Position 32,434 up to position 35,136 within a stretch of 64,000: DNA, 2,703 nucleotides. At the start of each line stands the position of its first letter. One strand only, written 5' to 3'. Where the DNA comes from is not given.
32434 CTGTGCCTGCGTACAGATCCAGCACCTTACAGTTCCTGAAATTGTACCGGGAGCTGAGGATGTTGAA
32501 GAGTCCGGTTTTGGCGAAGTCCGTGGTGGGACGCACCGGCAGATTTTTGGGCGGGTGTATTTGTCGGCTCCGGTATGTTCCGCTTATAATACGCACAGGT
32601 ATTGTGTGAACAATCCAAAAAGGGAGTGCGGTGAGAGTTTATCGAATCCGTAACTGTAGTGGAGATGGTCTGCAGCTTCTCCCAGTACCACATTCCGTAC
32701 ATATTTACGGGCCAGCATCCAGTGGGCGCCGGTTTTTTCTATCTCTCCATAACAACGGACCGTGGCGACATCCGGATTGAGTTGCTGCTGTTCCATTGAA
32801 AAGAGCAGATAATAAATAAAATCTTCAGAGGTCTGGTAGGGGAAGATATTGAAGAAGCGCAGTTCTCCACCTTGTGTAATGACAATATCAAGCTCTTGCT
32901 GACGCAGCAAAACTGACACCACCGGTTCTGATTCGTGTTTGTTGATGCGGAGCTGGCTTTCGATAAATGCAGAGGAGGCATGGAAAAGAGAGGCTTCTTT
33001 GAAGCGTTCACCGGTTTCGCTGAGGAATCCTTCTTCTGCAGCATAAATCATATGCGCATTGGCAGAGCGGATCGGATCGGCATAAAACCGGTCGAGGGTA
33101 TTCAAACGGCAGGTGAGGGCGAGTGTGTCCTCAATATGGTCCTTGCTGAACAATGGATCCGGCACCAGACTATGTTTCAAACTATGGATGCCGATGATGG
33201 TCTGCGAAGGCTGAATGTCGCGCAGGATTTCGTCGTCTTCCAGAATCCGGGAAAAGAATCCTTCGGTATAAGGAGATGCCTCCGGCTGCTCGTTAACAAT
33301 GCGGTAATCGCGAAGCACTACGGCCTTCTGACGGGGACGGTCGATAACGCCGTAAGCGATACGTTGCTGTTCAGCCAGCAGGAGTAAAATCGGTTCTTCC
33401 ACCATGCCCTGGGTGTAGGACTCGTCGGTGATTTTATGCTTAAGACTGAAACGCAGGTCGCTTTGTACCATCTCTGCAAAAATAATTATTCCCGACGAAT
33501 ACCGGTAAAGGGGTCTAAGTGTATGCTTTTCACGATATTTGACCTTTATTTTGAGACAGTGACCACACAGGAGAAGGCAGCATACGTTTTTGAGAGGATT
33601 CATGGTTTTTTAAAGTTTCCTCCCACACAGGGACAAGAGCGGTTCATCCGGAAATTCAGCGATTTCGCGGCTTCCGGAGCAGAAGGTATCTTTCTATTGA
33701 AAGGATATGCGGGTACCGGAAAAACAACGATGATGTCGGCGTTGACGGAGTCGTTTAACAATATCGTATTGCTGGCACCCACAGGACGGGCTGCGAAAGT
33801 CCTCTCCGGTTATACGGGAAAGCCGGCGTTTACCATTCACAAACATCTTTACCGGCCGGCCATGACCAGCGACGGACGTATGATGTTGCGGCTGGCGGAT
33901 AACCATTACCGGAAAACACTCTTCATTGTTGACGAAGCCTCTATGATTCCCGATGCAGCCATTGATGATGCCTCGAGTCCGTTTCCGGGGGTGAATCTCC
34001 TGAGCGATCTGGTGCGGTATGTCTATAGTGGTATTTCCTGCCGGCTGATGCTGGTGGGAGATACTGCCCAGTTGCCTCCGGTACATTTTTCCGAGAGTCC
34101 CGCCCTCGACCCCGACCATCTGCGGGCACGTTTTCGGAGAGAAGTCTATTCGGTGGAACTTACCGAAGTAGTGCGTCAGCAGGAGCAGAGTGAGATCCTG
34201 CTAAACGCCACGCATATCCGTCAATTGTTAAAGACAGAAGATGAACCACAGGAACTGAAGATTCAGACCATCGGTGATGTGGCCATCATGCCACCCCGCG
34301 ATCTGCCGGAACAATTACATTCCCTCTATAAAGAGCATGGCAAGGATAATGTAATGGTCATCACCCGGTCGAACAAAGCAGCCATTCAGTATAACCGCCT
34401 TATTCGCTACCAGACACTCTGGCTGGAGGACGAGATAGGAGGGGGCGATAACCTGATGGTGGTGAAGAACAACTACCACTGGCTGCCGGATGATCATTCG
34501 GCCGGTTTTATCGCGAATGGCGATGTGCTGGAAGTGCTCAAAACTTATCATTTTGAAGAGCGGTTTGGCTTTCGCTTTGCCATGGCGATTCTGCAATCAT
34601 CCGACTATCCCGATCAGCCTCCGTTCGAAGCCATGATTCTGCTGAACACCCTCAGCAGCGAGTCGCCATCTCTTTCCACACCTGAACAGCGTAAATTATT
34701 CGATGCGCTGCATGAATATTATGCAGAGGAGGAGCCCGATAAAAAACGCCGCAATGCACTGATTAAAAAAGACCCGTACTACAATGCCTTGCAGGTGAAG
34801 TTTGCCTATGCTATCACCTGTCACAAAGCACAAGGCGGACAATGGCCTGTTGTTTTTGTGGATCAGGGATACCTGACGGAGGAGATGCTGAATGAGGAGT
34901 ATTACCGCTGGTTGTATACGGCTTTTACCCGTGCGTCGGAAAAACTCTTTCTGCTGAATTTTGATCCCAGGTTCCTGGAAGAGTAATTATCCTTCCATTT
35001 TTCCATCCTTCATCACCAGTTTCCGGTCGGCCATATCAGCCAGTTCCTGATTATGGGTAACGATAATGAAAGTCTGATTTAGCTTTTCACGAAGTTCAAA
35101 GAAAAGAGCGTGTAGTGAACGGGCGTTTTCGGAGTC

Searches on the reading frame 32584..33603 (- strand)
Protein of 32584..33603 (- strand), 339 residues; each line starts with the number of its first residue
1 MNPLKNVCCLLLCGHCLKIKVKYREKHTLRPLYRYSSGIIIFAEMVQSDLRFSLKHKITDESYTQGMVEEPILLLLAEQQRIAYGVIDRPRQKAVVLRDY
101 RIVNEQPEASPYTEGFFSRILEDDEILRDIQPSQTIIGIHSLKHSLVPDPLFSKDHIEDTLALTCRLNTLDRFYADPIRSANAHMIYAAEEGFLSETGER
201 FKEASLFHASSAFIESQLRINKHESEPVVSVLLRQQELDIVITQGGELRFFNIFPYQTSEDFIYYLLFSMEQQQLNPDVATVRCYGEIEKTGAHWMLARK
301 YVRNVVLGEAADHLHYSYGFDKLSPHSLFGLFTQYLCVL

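Call 77: search_protein_families(library=pfam, proteins=[window:32584-33603:-], max_evalue=0.001)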
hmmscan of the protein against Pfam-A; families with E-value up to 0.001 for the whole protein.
window:32584-33603:- (339 aa): 1 family
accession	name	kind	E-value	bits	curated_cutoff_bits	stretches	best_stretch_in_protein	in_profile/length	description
PF12864.12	DUF3822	-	1.1e-40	139.9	24.9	1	69-305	10-241/241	Protein of unknown function (DUF3822)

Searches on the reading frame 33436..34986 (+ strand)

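Call 77: search_protein_families(library=pfam, proteins=[window:33436-34986:+], max_evalue=0.001)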
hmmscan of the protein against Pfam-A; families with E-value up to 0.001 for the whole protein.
window:33436-34986:+ (516 aa): 7 families
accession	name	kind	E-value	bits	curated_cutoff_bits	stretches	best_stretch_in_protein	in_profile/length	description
PF13604.12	AAA_30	-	1.1e-23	84.4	27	1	79-257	14-164/191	AAA domain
PF13538.12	UvrD_C_2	-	1.4e-22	79.7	27.4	1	456-506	1-51/52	UvrD-like helicase C-terminal domain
PF13245.12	AAA_19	-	4.2e-17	63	25.1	1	83-216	11-132/134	AAA domain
PF05970.20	PIF1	-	1.8e-10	41.2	25.9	1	66-254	5-195/223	PIF1-like helicase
PF01443.25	Viral_helicase1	-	2e-05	25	21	0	451-507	174-227/228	Viral superfamily 1 RNA helicase core domain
PF13401.12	AAA_22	-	5.7e-05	23.9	27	1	83-210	5-124/130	AAA domain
PF13191.12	AAA_16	-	0.00044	21.2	32.6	0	78-110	19-51/167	AAA ATPase domain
